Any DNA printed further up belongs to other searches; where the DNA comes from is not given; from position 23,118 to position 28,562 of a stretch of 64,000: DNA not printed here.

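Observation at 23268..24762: C-terminal third of the helicase: DUF1998-like module with the zinc-binding cysteines apparently lost, followed by a Vsr/DUF559-like endonuclease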

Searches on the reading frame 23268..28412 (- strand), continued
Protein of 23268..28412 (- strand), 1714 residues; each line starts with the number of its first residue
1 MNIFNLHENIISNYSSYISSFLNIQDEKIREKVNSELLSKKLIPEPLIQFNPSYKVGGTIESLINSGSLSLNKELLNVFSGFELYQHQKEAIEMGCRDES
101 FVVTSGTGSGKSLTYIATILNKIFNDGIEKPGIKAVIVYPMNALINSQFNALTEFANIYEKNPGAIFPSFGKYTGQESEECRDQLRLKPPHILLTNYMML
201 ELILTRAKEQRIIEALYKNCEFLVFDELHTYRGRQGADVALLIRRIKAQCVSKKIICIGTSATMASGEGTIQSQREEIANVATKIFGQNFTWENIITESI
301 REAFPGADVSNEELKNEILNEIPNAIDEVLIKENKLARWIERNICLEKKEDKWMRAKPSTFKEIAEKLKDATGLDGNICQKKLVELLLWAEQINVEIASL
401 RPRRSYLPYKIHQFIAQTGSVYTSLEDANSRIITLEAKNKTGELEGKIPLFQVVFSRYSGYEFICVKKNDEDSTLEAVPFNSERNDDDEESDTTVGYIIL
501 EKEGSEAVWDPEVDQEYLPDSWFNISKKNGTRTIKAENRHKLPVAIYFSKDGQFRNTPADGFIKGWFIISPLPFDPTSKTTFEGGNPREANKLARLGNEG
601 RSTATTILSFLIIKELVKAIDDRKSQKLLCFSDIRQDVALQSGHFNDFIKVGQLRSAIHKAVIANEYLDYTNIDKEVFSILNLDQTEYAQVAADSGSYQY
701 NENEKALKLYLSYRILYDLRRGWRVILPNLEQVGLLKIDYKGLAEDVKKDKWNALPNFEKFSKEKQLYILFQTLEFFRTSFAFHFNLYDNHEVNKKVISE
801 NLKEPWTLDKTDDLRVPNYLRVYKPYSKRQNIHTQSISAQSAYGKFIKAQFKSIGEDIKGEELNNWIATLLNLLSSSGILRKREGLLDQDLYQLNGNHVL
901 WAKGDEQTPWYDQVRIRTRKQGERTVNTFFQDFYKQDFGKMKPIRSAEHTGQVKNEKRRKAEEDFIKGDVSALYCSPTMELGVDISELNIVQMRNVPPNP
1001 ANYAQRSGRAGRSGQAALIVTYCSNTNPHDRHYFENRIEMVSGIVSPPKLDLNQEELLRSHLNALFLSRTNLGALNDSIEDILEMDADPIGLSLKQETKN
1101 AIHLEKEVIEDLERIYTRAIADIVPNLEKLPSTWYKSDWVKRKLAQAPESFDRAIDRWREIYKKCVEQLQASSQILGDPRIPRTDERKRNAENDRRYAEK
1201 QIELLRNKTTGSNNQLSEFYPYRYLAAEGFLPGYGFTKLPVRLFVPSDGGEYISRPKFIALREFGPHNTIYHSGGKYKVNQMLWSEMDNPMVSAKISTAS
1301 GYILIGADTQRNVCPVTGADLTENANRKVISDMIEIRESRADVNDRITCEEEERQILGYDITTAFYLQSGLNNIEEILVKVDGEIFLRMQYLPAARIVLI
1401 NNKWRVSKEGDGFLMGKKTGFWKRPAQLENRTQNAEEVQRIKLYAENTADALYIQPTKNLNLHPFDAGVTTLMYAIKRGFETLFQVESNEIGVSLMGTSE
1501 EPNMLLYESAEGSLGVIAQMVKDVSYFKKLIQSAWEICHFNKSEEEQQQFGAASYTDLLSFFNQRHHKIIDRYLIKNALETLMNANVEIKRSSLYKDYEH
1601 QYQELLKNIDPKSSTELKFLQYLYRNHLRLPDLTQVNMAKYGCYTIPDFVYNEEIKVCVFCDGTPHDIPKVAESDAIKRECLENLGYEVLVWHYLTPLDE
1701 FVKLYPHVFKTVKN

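Call 51: get_annotated_region(hit=H1, flank=9000)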
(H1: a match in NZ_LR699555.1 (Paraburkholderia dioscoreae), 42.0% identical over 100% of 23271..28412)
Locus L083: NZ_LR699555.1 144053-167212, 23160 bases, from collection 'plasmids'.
description: Paraburkholderia dioscoreae strain Msb3 plasmid pI
organism: Paraburkholderia dioscoreae (NCBI taxid 2604047)
taxonomy: Bacteria; Pseudomonadota; Betaproteobacteria; Burkholderiales; Burkholderiaceae; Paraburkholderia; Paraburkholderia dioscoreae
host: -; source: -; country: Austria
typing (MOB-suite, as given by PLSDB): non-mobilizable; mating-pair formation MPF_F
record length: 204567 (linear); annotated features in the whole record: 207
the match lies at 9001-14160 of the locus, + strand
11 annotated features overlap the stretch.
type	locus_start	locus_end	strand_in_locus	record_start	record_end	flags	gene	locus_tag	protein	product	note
CDS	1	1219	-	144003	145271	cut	-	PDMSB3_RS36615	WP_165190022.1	replication protein O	-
CDS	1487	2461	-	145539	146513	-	-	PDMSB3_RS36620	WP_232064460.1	ParB/RepB/Spo0J family partition protein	GO:0007059 - chromosome segregation [Evidence IEA]; GO:0000910 - cytokinesis [Evidence IEA]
CDS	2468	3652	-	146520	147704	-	-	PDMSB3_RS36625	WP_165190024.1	AAA family ATPase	-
CDS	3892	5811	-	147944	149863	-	-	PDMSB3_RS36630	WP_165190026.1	phage integrase family protein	-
CDS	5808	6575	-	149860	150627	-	-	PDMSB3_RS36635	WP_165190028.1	hypothetical protein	-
CDS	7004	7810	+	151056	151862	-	-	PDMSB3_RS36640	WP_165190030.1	hypothetical protein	-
CDS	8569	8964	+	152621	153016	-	-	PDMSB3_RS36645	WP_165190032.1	hypothetical protein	-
CDS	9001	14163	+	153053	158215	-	-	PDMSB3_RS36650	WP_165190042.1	DEAD/DEAH box helicase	-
CDS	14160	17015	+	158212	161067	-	-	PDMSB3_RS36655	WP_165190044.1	helicase-related protein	-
CDS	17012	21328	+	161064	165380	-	-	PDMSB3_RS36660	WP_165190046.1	DNA methyltransferase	-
CDS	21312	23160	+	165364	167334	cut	-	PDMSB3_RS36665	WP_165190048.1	DUF2326 domain-containing protein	-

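Call 52: get_annotated_region(hit=H2, flank=8000)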
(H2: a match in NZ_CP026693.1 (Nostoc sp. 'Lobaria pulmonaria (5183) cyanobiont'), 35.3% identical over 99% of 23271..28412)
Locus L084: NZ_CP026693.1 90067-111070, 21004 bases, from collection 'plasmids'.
description: Nostoc sp. 'Lobaria pulmonaria (5183) cyanobiont' strain 5183 plasmid pNLP1, complete sequence
organism: Nostoc sp. 'Lobaria pulmonaria (5183) cyanobiont' (NCBI taxid 1618022)
taxonomy: Bacteria; Cyanobacteriota; Cyanophyceae; Nostocales; Nostocaceae; Nostoc; Nostoc sp. 'Lobaria pulmonaria (5183) cyanobiont'
host: -; source: Lobaria pulmonaria thallus,lichen thallus; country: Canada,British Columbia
typing (MOB-suite, as given by PLSDB): conjugative; relaxase MOBV; mating-pair formation MPF_T
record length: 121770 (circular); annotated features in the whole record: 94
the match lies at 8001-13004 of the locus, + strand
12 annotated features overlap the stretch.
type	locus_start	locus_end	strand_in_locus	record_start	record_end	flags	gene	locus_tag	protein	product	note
CDS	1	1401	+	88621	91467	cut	-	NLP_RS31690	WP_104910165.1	helicase-related protein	-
CDS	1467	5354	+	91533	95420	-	-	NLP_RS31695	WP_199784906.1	DNA methyltransferase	-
CDS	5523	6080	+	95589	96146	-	-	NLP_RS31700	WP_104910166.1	AAA family ATPase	-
CDS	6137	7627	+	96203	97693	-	-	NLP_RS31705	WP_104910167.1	radical SAM protein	-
CDS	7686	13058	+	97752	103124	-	-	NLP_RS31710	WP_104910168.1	DEAD/DEAH box helicase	-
CDS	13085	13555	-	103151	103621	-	ybaK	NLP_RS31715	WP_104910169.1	Cys-tRNA(Pro) deacylase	GO:0043039 - tRNA aminoacylation [Evidence IEA]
CDS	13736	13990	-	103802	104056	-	-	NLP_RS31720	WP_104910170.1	hypothetical protein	-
CDS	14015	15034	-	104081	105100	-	-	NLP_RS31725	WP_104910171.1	hypothetical protein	-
CDS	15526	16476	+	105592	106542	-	-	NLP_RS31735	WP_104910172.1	hypothetical protein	-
CDS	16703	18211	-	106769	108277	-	-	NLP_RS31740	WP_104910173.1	IS1380 family transposase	-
CDS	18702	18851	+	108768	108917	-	-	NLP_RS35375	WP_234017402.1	hypothetical protein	-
CDS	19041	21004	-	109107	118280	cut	-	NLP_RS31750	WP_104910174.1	caspase family protein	GO:0006508 - proteolysis [Evidence IEA]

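Call 53: get_annotated_region(hit=H9, flank=8000)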
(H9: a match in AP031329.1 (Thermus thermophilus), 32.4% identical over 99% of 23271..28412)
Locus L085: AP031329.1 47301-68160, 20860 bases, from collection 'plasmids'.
description: Thermus thermophilus TF24 plasmid pTF24b DNA, complete sequence
organism: Thermus thermophilus (NCBI taxid 274)
taxonomy: Bacteria; Deinococcota; Deinococci; Thermales; Thermaceae; Thermus; Thermus thermophilus
host: -; source: -; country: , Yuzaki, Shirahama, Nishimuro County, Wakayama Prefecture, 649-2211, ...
typing (MOB-suite, as given by PLSDB): non-mobilizable; replicon rep_cluster_1121
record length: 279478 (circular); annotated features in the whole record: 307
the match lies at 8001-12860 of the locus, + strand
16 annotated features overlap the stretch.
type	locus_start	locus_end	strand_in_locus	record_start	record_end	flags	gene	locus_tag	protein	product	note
CDS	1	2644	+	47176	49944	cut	-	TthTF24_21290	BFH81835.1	helicase-related protein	-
CDS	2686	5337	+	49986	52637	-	-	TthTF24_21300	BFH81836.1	hypothetical protein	-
CDS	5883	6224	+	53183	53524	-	-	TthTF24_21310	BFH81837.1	hypothetical protein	-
CDS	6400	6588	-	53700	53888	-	-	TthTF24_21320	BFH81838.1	hypothetical protein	-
CDS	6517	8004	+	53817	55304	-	-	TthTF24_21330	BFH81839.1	hypothetical protein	-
CDS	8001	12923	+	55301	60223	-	-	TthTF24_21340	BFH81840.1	DEAD/DEAH box helicase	-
CDS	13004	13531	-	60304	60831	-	-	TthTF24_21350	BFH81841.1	hypothetical protein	-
CDS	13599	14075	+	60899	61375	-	-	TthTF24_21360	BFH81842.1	hypothetical protein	-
CDS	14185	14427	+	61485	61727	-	-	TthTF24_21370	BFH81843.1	hypothetical protein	-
CDS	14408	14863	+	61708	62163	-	-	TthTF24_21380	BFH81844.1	PIN domain-containing protein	-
CDS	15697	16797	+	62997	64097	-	-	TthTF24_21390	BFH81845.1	transposase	-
CDS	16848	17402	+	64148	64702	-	-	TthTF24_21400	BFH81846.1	hypothetical protein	-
CDS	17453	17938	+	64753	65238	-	-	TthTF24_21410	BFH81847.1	hypothetical protein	-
CDS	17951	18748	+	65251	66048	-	-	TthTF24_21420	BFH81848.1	hypothetical protein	-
CDS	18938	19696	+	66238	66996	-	-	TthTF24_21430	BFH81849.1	hypothetical protein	-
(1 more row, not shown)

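Call 54: get_annotated_region(hit=H10, flank=8000)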
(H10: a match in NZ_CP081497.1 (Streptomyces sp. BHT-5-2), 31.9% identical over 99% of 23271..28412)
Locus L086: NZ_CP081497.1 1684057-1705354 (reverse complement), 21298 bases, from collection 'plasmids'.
description: Streptomyces sp. BHT-5-2 plasmid p1, complete sequence
organism: Streptomyces sp. BHT-5-2 (NCBI taxid 2866715)
taxonomy: Bacteria; Actinomycetota; Actinomycetes; Kitasatosporales; Streptomycetaceae; Streptomyces; Streptomyces sp. BHT-5-2
host: -; source: whole organism,plant soil; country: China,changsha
typing (MOB-suite, as given by PLSDB): non-mobilizable
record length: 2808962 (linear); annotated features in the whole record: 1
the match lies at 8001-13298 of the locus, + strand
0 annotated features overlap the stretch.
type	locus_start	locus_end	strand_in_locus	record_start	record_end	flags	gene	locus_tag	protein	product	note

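Call 55: get_annotated_region(hit=H11, flank=8000)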
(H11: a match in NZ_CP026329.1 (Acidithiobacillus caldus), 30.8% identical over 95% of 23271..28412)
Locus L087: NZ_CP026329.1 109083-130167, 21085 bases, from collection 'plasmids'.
description: Acidithiobacillus caldus strain MTH-04 plasmid p1, complete sequence
organism: Acidithiobacillus caldus (NCBI taxid 33059)
taxonomy: Bacteria; Pseudomonadota; Acidithiobacillia; Acidithiobacillales; Acidithiobacillaceae; Acidithiobacillus; Acidithiobacillus caldus
host: -; source: pure culture,spring; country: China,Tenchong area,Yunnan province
typing (MOB-suite, as given by PLSDB): non-mobilizable
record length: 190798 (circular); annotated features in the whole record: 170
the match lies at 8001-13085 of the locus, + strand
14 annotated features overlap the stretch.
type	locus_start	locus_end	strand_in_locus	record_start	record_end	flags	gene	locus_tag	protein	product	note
CDS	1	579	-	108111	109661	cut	-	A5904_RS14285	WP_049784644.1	RNA-guided endonuclease TnpB family protein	-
CDS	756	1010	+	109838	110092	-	-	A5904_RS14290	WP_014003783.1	hypothetical protein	-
CDS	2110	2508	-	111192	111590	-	-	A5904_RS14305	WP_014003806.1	biopolymer transporter ExbD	GO:0055085 - transmembrane transport [Evidence IEA]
CDS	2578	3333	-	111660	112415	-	-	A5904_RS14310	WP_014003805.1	MotA/TolQ/ExbB proton channel family protein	-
CDS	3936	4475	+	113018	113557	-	-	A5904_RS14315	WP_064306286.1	Slp family lipoprotein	-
CDS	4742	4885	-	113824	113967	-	-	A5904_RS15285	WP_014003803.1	hypothetical protein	-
CDS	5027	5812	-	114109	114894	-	istB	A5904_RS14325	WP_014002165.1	IS21-like element helper ATPase IstB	-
CDS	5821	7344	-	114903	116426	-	istA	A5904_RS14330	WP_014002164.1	IS21 family transposase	-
CDS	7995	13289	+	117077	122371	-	-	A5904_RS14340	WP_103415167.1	DEAD/DEAH box helicase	-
CDS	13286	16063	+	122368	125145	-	-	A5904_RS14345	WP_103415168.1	helicase-related protein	-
CDS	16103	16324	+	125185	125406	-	-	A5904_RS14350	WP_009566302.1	type II toxin-antitoxin system Phd/YefM family antitoxin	-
CDS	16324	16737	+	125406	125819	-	-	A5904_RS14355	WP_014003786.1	type II toxin-antitoxin system VapC family toxin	-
CDS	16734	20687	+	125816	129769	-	-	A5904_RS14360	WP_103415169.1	N-6 DNA methylase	GO:0006306 - DNA methylation [Evidence IEA]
CDS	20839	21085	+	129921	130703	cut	-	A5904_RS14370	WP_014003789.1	HNH endonuclease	-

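Call 56: get_annotated_region(hit=H20, flank=6000)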
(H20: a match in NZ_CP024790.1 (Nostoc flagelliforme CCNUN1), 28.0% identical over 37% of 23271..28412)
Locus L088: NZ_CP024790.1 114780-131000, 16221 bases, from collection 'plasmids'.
description: Nostoc flagelliforme CCNUN1 plasmid pNFSY05, complete sequence
organism: Nostoc flagelliforme CCNUN1 (NCBI taxid 2038116)
taxonomy: Bacteria; Cyanobacteriota; Cyanophyceae; Nostocales; Nostocaceae; Nostoc; Nostoc flagelliforme; Nostoc flagelliforme CCNUN1
host: -; source: cell culture,desert soil; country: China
typing (MOB-suite, as given by PLSDB): non-mobilizable; replicon rep_cluster_317
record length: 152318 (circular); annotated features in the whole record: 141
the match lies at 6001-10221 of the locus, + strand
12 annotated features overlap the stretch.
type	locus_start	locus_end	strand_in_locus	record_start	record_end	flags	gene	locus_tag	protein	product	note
CDS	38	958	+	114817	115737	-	-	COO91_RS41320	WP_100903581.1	IS982 family transposase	-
CDS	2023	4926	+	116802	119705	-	-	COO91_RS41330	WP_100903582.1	chromosome partitioning protein ParA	-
CDS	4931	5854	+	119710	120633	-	-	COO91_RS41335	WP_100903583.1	hypothetical protein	-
CDS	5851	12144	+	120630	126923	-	-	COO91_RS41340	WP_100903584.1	DEAD/DEAH box helicase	-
CDS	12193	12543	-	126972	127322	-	-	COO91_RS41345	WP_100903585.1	hypothetical protein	-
CDS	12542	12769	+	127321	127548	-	-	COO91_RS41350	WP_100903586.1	hypothetical protein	-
CDS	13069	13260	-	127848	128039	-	-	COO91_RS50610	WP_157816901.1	hypothetical protein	-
CDS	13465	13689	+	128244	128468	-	-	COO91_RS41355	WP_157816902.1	hypothetical protein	-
CDS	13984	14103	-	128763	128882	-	-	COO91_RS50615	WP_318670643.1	DUF1392 family protein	-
CDS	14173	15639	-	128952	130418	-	-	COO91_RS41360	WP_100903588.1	DNA cytosine methyltransferase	-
CDS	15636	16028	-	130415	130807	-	-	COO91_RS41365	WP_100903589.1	ASCH domain-containing protein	-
CDS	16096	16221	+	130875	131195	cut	-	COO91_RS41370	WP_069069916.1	hypothetical protein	-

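Call 57: get_annotated_region(hit=H38, flank=6000)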
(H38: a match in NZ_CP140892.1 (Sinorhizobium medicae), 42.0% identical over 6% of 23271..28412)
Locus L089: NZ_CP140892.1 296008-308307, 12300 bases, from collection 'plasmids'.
description: Sinorhizobium medicae strain ml60 plasmid pMl4, complete sequence
organism: Sinorhizobium medicae (NCBI taxid 110321)
taxonomy: Bacteria; Pseudomonadota; Alphaproteobacteria; Hyphomicrobiales; Rhizobiaceae; Sinorhizobium; Sinorhizobium medicae
host: -; source: Medicago lupulina,whole organism; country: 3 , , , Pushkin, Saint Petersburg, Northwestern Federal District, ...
typing (MOB-suite, as given by PLSDB): conjugative; replicon rep_cluster_287; relaxase MOBP,MOBQ; mating-pair formation MPF_T
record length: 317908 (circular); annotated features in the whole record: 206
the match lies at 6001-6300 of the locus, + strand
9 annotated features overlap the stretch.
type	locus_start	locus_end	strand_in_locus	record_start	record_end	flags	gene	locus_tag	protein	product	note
CDS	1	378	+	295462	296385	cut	-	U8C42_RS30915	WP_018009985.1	3-keto-5-aminohexanoate cleavage protein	-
CDS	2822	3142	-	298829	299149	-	-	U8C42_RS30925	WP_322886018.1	hypothetical protein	-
CDS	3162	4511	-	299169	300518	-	-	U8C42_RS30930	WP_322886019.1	AAA family ATPase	-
CDS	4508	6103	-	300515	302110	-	-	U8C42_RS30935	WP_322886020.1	DUF1998 domain-containing protein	-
CDS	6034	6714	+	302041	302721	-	-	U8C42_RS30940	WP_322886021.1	hypothetical protein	-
CDS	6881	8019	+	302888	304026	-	-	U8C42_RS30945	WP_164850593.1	IS3 family transposase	-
CDS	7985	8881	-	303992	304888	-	-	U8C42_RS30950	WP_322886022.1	DEAD/DEAH box helicase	-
CDS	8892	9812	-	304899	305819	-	-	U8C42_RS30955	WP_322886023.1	hypothetical protein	-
CDS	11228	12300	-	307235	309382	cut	-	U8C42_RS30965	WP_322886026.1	hypothetical protein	-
